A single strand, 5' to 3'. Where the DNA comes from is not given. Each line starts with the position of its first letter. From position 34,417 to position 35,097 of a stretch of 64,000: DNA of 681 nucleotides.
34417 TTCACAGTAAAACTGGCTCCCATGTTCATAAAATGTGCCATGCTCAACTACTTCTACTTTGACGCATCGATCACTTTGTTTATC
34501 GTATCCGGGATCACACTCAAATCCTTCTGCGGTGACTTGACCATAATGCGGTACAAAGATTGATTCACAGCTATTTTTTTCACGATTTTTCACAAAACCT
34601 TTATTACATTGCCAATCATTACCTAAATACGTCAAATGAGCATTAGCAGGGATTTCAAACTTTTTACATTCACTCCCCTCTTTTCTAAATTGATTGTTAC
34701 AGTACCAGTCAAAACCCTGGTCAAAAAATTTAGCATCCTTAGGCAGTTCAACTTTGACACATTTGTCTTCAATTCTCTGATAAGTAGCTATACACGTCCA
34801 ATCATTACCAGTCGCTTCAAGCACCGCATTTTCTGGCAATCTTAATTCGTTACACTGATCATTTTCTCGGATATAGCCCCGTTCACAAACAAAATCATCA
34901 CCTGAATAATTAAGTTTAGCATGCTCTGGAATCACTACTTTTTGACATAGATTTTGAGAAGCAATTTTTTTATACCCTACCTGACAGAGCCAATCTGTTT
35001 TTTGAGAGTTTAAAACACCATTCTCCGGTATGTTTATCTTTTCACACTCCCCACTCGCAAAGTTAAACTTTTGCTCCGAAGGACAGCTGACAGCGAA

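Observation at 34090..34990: Novel ~32-aa two-cysteine tandem repeat (about 10 copies)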

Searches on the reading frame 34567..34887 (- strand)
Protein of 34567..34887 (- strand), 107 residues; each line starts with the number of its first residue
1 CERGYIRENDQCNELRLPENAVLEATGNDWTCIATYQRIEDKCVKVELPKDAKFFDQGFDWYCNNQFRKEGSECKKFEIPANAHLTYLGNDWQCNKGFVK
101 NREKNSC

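Call 70: predict_structure(alignment_id=A5)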
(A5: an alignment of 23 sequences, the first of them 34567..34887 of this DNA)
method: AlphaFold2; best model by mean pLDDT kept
length: 107 residues; sequences in the alignment: 23
mean_pLDDT: 90.1   pTM: 0.58
mean pLDDT of the five models: 90.1, 89.0, 89.0, 89.0, 88.3
residues with pLDDT >= 90: 66; 70-90: 41; 50-70: 0; < 50: 0
segments of 3 or more residues with pLDDT < 50: none
pLDDT, mean of each block of 10 residues (from residue 1): 89 93 91 90 92 85 91 91 90 92 86
secondary structure, 60 per line:
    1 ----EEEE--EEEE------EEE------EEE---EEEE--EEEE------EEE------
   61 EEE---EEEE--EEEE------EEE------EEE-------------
elements in order: E5-8 E11-14 E21-23 E30-32 E36-39 E42-45 E52-54 E61-63 E67-70 E73-76 E83-85 E92-94

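Call 72: fold_search(model_id=the predicted structure, library=pdb)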
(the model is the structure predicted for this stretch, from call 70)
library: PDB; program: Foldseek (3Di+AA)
matches with E <= 10: 293; with E <= 0.001: 0
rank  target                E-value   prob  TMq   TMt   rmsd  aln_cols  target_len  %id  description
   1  6pog_B                1.2e-02  0.77  0.22  0.16   9.3       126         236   19  Crystal structure of the NELL2 EGF1-6-Robo3 FN1 complex (released 2020-05-06)
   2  1z1y_A                6.2e-02  0.38  0.24  0.16  16.6       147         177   18  Crystal structure of Methylated Pvs25, an ookinete protein from Plasmodium vivax (released 2005-12-06)
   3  1z1y_B                6.2e-02  0.35  0.23  0.15  17.8       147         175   16  Crystal structure of Methylated Pvs25, an ookinete protein from Plasmodium vivax (released 2005-12-06)
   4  6pol_B                8.8e-02  0.69  0.31  0.27   8.2       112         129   14  Crystal structure of the human NELL1 EGF1-3-Robo3 FN1 complex (released 2020-05-06)
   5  6b08_A                9.4e-02  0.25  0.21  0.16  17.9       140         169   14  Crystal structure of Pfs25 in complex with the transmission blocking antibody 1276 (released 2017-11-15)
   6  8dfi_A                1.3e-01  0.63  0.31  0.36  14.1        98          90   19  Crystal structure of moderately neutralizing / interfering human monoclonal antibody 42C11 Fab in complex with MSP1-19 (released 2022-10-12)
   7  6phd_C                1.7e-01  0.18  0.20  0.14  16.2       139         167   14  Pfs25 in complex with the human transmission blocking antibody 2586 (released 2019-10-02)
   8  8e1z_B                1.8e-01  0.30  0.23  0.17  16.6       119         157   18  Crystal structure of Plasmodium falciparum ookinete surface antigen Pfs28 (released 2022-11-30)
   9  8dfh_A                1.9e-01  0.51  0.29  0.33  14.4       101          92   21  Crystal structure of non-neutralizing / interfering human monoclonal antibody 42C3 Fab in complex with MSP1-19 (released 2022-10-12)
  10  2box                  1.9e-01  0.47  0.27  0.22   9.2       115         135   10  EGF Domains 1,2,5 of human EMR2, a 7-TM immune system molecule, in complex with strontium. (released 2006-10-18)
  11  6phc_I                1.9e-01  0.23  0.23  0.17  16.1       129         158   16  Pfs25 in complex with the human transmission blocking antibody 2544 (released 2019-10-02)
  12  1n1i_D                2.0e-01  0.41  0.27  0.32  13.7        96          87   19  The structure of MSP-1(19) from Plasmodium knowlesi (released 2003-02-25)
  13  1n1i_C                2.2e-01  0.41  0.28  0.31  14.6       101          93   19  The structure of MSP-1(19) from Plasmodium knowlesi (released 2003-02-25)
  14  8zui_D                2.2e-01  0.38  0.34  0.29   7.1       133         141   14  Binary cluster of TNF-TNFR1 ectodomain complex (released 2025-06-11)
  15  4xl1_D                2.2e-01  0.15  0.21  0.20  10.1       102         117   19  Complex of Notch1 (EGF11-13) bound to Delta-like 4 (N-EGF1) (released 2015-03-04)
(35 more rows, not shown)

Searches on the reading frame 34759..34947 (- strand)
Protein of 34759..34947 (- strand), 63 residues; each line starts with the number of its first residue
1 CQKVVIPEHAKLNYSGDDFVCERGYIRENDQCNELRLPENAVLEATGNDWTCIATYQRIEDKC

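Call 50: find_homologous_proteins(query=A3, max_evalue=0.001)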
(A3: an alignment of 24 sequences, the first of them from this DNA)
Query A3 (24 sequences) (63 aa, profile of the alignment): 55 proteins with E <= 0.001 among 310 candidates.
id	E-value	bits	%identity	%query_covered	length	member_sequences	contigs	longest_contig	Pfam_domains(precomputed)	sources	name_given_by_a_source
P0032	4.3e-38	147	37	95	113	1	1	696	-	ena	-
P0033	1.6e-35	139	37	92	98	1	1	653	-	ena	-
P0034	1.7e-35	139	35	100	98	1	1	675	-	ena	-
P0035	1.9e-35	139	50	92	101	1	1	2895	-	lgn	-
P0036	4.9e-35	137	33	92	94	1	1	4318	-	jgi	jgi:hypothetical protein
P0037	5.3e-34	134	37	100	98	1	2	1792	-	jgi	jgi:hypothetical protein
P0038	1.2e-33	133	38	100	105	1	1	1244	-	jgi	jgi:hypothetical protein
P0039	1.5e-33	133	37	100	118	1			-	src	-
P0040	2.4e-32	129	43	83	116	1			-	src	-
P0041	3.0e-32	128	42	100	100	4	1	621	-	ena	-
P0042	1.9e-30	123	35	100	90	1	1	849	-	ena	-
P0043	1.1e-29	120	38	100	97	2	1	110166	-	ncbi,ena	-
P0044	1.6e-29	120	36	97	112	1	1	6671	-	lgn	-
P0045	1.7e-28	116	41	70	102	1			-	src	-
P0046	2.0e-27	113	33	92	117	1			-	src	-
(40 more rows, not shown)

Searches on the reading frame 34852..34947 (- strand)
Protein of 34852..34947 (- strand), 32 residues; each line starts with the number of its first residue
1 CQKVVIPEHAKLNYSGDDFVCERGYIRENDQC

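Call 33: search_solved_structures(query=A2, max_evalue=10, show_alignments=5)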
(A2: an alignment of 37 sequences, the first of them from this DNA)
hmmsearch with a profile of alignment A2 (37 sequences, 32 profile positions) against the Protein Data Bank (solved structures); distinct sequences matched with E-value up to 10: 27.
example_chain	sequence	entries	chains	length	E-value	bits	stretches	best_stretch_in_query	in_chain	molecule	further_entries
1n1i_A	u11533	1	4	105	0.0016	21.3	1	5-32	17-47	Merozoite surface protein-1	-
1ntj_A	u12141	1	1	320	0.021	17.8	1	4-31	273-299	complement receptor related protein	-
2rlq_A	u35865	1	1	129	0.036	17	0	19-31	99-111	Complement factor H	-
1e5g_A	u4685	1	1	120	0.07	16.1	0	9-31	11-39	COMPLEMENT CONTROL PROTEIN C3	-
2npr_A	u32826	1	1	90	0.075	16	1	5-32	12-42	Merozoite surface protein 1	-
1h04_P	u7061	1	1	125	0.1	15.5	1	18-31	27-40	COMPLEMENT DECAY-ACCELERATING FACTOR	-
1m11_R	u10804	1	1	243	0.11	15.4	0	18-28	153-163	decay-accelerating factor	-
7vy6_E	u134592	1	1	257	0.13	15.2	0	18-27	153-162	Complement decay-accelerating factor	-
6ilj_E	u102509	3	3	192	0.14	15.1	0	18-28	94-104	Complement decay-accelerating factor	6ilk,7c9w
9fp9_A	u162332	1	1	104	0.15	15.1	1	6-32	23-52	Merozoite surface protein 1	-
8b8r_E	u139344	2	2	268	0.15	15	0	18-27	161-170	DECAY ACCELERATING FACTOR (CD55) | Complement decay-accelerating factor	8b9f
5foa_E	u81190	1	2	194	0.16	14.9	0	18-28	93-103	DECAY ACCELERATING FACTOR, CD55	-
7vy5_E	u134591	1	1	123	0.23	14.4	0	18-28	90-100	Complement decay-accelerating factor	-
1nwv_A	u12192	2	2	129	0.25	14.3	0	18-28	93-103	Complement decay-accelerating factor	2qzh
1h2p_P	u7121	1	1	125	0.61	13.1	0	18-28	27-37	COMPLEMENT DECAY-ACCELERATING FACTOR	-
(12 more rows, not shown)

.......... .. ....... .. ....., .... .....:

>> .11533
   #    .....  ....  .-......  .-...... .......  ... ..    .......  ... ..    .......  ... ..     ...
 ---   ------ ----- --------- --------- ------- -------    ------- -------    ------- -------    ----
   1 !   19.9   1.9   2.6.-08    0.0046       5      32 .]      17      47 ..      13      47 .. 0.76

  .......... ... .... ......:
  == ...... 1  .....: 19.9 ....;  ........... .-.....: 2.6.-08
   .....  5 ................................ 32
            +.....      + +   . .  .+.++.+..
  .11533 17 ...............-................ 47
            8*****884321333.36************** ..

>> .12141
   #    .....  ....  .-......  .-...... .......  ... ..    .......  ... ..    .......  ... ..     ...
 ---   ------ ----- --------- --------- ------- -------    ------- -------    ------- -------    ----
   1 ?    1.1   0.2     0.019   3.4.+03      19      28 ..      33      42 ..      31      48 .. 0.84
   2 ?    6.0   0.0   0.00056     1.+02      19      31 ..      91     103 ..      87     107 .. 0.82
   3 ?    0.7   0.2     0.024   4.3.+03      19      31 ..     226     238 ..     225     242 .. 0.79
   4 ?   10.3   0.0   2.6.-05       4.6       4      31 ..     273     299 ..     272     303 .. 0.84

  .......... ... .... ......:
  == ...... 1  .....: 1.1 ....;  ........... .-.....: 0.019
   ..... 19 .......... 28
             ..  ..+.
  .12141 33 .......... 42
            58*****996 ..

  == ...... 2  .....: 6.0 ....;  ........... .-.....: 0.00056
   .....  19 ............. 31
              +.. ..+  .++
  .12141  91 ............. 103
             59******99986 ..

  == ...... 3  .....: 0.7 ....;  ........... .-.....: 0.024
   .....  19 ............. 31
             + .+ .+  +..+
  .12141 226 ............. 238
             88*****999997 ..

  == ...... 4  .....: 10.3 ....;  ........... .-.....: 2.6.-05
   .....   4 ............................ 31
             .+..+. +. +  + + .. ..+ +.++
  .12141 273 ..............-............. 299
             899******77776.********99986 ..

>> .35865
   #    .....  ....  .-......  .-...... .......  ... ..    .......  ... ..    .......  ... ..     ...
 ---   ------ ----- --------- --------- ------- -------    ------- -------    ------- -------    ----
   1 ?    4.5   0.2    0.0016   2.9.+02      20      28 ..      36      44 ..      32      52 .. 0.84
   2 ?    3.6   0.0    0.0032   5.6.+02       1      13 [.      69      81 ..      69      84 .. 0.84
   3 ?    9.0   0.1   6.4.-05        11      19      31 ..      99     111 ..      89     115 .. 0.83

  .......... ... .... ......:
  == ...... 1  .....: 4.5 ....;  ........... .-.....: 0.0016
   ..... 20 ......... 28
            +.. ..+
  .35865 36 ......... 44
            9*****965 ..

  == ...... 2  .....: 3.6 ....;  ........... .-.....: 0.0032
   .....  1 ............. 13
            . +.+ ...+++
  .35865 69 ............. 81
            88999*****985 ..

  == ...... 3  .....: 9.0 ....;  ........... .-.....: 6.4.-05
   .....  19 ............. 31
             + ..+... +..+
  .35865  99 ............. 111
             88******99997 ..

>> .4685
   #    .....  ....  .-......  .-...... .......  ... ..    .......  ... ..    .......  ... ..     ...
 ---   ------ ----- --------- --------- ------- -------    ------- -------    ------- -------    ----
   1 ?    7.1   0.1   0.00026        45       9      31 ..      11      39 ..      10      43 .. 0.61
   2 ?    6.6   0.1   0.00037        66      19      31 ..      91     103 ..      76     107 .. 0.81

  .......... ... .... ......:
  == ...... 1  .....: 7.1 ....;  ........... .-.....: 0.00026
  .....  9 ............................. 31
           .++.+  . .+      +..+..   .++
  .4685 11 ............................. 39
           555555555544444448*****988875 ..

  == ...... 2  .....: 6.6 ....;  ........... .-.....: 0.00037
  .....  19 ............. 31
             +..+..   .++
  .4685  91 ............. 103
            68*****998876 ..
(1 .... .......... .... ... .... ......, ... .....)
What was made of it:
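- On Pfam PF12946 EGF_MSP1_1: The result is borderline but specific (call 33).
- E=0.0016; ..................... aligns, with Leu on C3 and Trp on the C4 position (call 33). The unit profile gives weak hits (E=0.02-0.1) to CCP modules through the W/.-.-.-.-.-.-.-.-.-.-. motif (call 33).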
